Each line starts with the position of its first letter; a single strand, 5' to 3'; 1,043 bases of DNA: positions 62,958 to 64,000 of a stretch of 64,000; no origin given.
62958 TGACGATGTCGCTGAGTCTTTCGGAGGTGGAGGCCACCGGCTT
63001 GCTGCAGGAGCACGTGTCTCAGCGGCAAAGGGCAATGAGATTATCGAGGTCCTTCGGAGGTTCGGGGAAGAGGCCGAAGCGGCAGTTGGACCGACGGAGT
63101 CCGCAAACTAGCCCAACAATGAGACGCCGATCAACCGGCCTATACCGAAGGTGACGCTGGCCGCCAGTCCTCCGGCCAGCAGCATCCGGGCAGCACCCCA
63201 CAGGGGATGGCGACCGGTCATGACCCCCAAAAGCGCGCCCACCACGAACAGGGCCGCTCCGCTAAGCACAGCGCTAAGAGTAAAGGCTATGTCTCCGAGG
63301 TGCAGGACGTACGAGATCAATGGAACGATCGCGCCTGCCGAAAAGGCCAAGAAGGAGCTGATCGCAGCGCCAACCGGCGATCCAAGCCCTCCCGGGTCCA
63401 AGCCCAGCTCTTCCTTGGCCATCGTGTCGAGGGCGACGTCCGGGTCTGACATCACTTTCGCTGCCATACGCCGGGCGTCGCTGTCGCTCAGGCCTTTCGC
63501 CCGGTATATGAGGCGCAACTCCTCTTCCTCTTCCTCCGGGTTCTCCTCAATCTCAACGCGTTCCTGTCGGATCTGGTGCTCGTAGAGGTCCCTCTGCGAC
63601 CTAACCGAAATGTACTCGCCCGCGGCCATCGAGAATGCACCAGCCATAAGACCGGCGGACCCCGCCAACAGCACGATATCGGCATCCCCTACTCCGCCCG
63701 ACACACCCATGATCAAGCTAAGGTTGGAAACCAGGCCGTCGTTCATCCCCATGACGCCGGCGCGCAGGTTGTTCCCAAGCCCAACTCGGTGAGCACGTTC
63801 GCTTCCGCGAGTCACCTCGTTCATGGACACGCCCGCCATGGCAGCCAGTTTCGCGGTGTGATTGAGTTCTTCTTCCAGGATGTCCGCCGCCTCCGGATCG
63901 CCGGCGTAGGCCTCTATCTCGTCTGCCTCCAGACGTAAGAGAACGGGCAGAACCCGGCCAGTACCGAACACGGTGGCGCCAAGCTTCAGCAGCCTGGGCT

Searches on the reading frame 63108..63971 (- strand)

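Call 26: search_protein_families(library=pfam, proteins=[window:63108-63971:-], max_evalue=0.0001)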
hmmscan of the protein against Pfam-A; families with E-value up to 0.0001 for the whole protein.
window:63108-63971:- (287 aa): 1 family
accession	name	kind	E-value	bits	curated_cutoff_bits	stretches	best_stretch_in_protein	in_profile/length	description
PF01988.24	VIT1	-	1.1e-71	241.5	28.1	1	69-279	1-214/214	VIT family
